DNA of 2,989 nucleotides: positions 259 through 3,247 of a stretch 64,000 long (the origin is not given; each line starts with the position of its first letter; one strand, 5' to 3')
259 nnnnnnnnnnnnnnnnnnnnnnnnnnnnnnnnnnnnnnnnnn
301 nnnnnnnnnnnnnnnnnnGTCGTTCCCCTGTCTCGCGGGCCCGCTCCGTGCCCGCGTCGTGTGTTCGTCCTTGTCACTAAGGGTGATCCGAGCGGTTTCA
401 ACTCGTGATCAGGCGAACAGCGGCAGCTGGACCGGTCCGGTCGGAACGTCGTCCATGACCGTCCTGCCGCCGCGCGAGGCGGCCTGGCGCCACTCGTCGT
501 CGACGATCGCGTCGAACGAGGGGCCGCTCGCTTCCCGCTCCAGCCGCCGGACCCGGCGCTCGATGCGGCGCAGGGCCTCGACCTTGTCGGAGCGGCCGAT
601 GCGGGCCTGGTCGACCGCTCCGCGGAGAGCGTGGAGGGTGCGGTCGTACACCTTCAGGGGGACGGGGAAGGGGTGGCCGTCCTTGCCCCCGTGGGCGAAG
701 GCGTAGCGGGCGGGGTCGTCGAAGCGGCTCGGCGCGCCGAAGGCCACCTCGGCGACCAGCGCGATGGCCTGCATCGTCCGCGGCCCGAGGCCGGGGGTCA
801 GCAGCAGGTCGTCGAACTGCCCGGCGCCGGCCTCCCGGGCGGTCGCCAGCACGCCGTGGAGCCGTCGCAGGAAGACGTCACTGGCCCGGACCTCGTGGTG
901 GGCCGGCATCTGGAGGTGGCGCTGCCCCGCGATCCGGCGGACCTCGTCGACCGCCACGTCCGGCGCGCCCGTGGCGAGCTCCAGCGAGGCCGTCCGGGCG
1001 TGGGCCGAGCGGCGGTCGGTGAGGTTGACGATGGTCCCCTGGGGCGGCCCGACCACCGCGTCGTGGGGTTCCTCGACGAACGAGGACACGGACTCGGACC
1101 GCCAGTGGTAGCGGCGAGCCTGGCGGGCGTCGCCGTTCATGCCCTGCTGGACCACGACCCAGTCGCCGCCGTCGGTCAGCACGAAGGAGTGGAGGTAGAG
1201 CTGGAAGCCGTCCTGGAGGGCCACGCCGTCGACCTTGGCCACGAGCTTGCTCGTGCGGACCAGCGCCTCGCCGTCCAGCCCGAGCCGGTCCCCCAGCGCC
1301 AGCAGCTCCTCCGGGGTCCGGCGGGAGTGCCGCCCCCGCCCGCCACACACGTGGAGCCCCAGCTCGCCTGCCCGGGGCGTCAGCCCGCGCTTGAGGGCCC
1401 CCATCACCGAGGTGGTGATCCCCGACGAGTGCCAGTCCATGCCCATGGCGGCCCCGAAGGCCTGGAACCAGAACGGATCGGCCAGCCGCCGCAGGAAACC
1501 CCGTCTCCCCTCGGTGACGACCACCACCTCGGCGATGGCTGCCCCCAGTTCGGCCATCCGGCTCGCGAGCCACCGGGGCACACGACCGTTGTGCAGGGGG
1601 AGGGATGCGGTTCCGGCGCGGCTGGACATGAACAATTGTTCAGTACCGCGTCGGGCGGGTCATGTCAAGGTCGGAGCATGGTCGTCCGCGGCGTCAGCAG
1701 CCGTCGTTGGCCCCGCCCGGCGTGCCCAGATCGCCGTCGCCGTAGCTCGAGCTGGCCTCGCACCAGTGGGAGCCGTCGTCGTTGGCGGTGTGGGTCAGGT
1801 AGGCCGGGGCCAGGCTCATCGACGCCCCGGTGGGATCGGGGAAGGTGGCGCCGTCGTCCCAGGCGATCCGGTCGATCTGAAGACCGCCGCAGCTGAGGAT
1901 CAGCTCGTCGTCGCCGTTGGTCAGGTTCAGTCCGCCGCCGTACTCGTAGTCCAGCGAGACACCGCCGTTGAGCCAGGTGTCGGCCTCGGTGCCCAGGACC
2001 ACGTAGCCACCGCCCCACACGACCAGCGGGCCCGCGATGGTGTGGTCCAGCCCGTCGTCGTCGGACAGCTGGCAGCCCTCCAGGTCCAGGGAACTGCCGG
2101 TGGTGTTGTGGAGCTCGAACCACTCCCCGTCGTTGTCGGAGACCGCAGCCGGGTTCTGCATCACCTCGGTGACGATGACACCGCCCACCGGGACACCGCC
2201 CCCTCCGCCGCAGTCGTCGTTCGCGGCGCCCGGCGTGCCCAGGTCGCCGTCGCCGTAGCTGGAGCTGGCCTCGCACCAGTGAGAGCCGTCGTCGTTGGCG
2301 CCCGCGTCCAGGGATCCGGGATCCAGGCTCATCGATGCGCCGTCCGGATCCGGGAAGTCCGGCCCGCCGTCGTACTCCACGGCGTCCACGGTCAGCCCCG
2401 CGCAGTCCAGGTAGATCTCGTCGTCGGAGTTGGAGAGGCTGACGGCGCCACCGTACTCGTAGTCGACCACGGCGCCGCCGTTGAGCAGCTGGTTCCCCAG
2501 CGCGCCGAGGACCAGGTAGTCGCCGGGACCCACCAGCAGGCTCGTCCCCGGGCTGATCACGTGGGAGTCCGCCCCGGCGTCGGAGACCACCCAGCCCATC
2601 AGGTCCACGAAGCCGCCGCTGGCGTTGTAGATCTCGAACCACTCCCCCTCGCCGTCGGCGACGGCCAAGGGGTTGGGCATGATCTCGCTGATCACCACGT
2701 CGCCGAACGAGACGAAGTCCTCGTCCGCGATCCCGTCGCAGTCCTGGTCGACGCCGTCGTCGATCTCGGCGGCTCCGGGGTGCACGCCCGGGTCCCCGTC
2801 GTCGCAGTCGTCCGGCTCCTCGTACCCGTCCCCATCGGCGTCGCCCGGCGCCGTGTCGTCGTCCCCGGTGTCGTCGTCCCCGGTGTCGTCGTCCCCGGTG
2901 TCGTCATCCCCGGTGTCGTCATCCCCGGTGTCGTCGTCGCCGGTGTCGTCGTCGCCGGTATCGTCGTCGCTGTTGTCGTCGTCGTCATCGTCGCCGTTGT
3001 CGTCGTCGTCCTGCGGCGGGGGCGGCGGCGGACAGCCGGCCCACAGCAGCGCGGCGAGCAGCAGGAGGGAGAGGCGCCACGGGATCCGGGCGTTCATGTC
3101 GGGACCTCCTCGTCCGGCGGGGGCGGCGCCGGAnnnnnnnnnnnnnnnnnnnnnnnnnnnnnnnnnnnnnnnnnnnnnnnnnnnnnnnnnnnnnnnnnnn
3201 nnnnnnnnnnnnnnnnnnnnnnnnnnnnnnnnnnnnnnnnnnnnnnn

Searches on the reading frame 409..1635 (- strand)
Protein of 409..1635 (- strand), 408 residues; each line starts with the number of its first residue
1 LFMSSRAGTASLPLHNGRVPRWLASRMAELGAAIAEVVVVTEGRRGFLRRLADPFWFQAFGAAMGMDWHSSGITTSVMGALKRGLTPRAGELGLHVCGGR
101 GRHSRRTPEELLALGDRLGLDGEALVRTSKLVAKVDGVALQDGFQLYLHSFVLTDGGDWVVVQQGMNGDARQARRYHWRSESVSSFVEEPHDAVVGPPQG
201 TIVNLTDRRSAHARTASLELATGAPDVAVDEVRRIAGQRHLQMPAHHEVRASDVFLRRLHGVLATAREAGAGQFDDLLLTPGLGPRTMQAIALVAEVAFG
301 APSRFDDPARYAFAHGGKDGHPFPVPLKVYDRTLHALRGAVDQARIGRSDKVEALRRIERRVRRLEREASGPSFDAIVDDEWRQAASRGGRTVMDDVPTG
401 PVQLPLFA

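Call 76: search_protein_families(library=pfam, proteins=[window:409-1635:-], max_evalue=0.001)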
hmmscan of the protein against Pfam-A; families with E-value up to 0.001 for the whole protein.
window:409-1635:- (408 aa): 1 family
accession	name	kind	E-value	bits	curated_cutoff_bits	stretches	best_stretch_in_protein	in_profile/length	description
PF05559.16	DUF763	-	1.3e-124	416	35.5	1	8-325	1-319/319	Protein of unknown function (DUF763)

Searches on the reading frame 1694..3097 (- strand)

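Call 76: search_protein_families(library=pfam, proteins=[window:1694-3097:-], max_evalue=0.001)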
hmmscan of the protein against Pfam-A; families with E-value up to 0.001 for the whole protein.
window:1694-3097:- (467 aa): 1 family
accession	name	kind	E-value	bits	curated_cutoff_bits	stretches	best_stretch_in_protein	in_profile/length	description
PF00932.25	LTD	-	5.5e-29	101.2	34.3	2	132-242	6-107/109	Lamin Tail Domain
